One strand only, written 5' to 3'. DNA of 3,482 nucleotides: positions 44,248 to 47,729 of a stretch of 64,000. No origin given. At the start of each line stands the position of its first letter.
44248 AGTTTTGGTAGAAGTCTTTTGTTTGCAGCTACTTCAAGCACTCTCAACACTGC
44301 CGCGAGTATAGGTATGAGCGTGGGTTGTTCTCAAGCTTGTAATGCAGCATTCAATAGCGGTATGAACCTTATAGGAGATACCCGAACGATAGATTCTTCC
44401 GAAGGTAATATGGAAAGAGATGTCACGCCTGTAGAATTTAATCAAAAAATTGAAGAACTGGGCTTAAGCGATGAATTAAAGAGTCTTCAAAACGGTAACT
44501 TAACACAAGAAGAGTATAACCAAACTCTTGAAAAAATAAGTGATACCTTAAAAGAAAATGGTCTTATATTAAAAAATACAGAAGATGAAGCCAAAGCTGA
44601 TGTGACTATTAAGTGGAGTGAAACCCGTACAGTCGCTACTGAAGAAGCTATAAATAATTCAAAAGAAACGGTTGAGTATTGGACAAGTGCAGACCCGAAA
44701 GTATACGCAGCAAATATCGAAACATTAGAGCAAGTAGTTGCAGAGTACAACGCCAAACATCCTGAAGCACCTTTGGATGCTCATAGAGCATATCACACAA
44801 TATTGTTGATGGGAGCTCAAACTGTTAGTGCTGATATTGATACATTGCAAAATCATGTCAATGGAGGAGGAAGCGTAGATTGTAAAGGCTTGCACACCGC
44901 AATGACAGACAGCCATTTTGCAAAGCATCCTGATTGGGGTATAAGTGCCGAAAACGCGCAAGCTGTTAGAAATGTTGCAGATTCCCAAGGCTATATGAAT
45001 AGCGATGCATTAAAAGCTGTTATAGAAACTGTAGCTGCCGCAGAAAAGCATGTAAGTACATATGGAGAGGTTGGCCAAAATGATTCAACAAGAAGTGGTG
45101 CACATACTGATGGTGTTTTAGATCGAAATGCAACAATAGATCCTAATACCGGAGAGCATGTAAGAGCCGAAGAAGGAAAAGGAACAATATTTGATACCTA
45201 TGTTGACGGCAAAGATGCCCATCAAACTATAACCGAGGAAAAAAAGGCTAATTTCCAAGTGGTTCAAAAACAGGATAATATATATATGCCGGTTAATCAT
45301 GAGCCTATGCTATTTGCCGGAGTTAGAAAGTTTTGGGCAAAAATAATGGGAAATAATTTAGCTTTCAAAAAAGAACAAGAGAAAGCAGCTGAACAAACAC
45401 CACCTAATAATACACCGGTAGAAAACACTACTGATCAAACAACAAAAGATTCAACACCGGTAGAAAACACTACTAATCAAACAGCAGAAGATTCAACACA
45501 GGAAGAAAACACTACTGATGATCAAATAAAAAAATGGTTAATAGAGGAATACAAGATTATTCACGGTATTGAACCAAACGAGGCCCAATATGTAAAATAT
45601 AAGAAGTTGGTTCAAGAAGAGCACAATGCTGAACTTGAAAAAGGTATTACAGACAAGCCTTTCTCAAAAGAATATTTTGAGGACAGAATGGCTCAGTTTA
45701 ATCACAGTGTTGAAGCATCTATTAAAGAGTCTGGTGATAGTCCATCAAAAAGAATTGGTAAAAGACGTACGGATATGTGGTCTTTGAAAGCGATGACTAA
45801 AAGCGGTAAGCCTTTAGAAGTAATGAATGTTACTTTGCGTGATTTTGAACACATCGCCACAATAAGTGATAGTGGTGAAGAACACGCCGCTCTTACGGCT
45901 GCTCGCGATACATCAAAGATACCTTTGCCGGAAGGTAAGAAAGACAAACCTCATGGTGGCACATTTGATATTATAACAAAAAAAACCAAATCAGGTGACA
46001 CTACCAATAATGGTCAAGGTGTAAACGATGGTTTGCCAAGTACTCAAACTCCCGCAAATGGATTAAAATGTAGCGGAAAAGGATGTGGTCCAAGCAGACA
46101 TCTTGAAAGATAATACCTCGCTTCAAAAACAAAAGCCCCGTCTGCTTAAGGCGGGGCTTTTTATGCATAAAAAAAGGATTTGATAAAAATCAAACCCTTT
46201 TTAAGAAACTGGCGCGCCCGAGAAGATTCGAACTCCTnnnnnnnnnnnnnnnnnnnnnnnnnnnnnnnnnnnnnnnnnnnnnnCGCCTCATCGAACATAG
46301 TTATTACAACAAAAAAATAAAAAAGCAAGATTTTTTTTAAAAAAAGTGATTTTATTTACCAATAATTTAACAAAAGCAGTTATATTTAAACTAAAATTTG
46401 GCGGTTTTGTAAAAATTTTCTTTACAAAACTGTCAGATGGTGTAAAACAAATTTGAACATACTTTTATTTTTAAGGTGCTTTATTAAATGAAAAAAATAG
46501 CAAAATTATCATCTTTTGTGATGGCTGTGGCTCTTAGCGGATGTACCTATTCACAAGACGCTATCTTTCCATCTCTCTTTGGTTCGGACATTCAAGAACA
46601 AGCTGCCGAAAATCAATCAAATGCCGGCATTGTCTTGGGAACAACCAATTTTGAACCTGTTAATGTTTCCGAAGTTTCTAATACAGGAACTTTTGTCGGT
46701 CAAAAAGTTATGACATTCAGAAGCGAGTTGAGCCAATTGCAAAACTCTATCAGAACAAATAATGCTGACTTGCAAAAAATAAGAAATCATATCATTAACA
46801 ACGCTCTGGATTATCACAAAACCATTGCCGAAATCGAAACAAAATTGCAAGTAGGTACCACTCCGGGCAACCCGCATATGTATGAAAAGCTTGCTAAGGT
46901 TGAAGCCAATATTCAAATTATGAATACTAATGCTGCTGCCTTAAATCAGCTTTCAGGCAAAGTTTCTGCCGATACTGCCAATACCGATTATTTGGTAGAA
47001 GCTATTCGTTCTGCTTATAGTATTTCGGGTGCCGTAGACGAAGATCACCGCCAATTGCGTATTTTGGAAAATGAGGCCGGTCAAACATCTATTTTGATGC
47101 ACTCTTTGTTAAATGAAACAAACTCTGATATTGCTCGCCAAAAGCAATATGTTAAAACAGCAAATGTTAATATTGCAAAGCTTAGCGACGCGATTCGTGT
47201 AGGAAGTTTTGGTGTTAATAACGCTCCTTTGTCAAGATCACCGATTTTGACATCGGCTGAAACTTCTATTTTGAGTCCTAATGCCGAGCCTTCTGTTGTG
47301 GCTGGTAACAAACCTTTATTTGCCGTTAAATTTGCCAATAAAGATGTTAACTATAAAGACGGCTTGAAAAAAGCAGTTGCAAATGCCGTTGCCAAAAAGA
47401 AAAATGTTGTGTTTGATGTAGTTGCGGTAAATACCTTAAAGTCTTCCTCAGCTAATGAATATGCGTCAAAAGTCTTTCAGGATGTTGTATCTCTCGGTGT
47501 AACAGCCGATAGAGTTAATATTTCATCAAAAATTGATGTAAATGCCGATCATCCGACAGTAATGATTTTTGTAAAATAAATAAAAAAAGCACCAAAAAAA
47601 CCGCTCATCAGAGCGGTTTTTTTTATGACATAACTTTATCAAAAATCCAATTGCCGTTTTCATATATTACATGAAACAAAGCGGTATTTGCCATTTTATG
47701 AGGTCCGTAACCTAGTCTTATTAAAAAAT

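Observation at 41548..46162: Giant (about 1500 aa) orphan protein with toxin/translocator-like architecture, operator palindromes and a tRNA-Arg neighbour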

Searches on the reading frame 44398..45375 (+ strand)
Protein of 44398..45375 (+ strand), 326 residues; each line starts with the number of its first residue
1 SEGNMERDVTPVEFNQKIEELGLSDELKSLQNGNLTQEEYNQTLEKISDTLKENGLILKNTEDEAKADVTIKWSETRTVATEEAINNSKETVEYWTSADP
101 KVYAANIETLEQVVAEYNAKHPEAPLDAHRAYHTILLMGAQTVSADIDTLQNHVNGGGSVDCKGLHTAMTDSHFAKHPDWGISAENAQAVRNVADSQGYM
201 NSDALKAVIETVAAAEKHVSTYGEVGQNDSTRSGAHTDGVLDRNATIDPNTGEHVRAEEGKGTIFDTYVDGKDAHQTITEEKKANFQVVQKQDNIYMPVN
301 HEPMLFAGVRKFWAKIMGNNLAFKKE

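Call 57: predict_structure(alignment_id=A7)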
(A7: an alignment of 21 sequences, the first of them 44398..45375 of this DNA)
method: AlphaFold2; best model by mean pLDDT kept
length: 326 residues; sequences in the alignment: 21
mean_pLDDT: 79.1   pTM: 0.67
mean pLDDT of the five models: 79.1, 76.7, 76.1, 74.4, 74.0
residues with pLDDT >= 90: 113; 70-90: 122; 50-70: 61; < 50: 30
segments of 3 or more residues with pLDDT < 50: 229-243, 261-263, 320-326
pLDDT, mean of each block of 10 residues (from residue 1): 69 87 88 82 89 88 84 86 92 93 98 97 95 94 91 64 82 85 94 97 97 94 68 36 51 56 57 86 88 57 55 53 46
secondary structure, 60 per line:
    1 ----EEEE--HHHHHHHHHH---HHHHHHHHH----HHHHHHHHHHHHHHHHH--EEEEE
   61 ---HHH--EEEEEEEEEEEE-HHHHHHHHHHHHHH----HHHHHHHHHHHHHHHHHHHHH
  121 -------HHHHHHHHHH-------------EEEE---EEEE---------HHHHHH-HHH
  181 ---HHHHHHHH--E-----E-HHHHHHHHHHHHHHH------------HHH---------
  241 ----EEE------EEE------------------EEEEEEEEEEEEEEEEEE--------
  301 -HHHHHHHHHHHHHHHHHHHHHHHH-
elements in order: E5-8 H11-20 H24-32 H37-53 E56-60 E69-80 H82-95 H100-120 H128-137 E151-154 E158-161 H171-176 H184-191 H202-216 E245-247 E254-256 E275-292 H302-325

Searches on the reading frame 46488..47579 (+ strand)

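Call 28: search_protein_families(library=pfam, proteins=[window:46488-47579:+], max_evalue=0.01)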
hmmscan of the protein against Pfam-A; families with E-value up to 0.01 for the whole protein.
window:46488-47579:+ (363 aa): 0 families

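Call 53: search_protein_families(library=phrogs, proteins=[window:46488-47579:+], max_evalue=0.01)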
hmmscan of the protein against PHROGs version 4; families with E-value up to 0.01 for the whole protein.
window:46488-47579:+ (363 aa): 1 family
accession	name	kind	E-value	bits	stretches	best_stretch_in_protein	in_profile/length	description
phrog_5105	-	unknown function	0.0063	17.6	0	59-185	34-152/159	-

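Call 93: search_protein_families(library=padloc, proteins=[window:46488-47579:+], max_evalue=0.01)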
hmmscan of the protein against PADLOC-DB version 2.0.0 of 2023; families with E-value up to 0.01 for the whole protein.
window:46488-47579:+ (363 aa): 0 families
